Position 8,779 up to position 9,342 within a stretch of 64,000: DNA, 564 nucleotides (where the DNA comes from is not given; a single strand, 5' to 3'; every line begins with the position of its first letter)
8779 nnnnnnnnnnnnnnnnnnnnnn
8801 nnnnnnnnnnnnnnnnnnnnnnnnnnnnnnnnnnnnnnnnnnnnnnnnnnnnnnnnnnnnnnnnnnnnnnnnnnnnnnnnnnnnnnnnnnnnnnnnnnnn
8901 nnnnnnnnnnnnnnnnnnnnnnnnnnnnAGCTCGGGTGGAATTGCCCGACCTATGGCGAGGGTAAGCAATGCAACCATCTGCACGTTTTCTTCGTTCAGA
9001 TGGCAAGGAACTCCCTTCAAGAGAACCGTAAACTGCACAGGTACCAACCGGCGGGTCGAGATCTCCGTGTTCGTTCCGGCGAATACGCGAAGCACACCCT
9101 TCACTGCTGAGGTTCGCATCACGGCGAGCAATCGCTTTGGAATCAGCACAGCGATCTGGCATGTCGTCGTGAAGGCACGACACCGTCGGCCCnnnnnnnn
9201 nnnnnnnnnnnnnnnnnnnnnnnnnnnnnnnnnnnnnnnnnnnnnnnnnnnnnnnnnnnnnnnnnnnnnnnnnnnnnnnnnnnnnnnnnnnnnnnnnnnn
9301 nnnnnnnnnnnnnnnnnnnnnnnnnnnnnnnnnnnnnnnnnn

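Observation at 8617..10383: Bacterial G1 (eqolisin) glutamic peptidase embedded in a long secreted multidomain protein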

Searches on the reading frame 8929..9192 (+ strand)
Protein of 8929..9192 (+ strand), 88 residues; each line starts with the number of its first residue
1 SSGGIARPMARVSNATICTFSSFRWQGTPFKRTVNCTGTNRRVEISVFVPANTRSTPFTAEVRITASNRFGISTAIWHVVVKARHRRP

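Call 45: search_protein_representatives(protein=window:8929-9192:+)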
Query: 88 residues. Proteins with E-value up to 0.001 (for the whole library): 9; up to 1e-10: 1; up to 1e-30: 0. The best 9 are listed.
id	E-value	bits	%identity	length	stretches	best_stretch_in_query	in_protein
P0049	4.7e-13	65.3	34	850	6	13-66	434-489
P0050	2.2e-07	47.3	35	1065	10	10-34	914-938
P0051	2.0e-06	44.2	38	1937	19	13-32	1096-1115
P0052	6.9e-06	42.5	39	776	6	11-31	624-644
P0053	2.1e-05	40.9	41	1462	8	11-31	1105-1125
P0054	2.7e-05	40.6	38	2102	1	10-33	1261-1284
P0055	1.5e-04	38.2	39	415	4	2-66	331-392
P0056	3.2e-04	37.2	30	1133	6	6-37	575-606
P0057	4.6e-04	36.7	33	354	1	3-81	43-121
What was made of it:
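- The N-terminal domain has a library-wide significant match to a G1-linked domain (call 45).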

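Call 46: search_protein_families(library=pfam, proteins=[P0049, P0050, P0055, P0057], max_evalue=0.01)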
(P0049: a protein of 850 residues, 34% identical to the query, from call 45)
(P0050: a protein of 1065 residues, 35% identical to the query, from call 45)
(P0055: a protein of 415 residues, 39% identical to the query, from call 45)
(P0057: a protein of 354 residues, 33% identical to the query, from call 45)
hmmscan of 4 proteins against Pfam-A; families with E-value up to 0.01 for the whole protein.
P0049 (850 aa): 1 family
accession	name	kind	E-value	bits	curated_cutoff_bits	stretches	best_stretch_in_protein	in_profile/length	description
PF04642.17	DUF601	-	2.5e-05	24.2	24.1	0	515-570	136-192/327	Protein of unknown function, DUF601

P0050 (1065 aa): 4 families
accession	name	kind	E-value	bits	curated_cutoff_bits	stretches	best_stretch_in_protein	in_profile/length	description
PF23768.1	DUF7167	-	3.2e-09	37.2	24.4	0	572-596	27-51/60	Domain of unknown function (DUF7167)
PF18911.6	PKD_4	-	1.9e-08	34.7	27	0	467-497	15-45/85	PKD domain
PF08513.17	LisH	-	3.5e-07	30.4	21.6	0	681-694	2-15/27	LisH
PF15641.12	Tox-MPTase5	-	0.0013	19.2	27.3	0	954-980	26-52/110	Metallopeptidase toxin 5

P0055 (415 aa): 2 families
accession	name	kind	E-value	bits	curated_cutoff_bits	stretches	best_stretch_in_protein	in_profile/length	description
PF17529.7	DUF5450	-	7.1e-05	23.3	25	0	37-118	44-124/161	Family of unknown function (DUF5450)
PF19359.4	DUF5936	-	0.004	17.5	27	0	98-149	63-114/141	Family of unknown function (DUF5936)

P0057 (354 aa): 1 family
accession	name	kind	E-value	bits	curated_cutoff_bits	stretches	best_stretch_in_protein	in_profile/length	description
PF01828.24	Peptidase_A4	-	2.9e-22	79.6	22.3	1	142-301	1-170/206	Peptidase A4 family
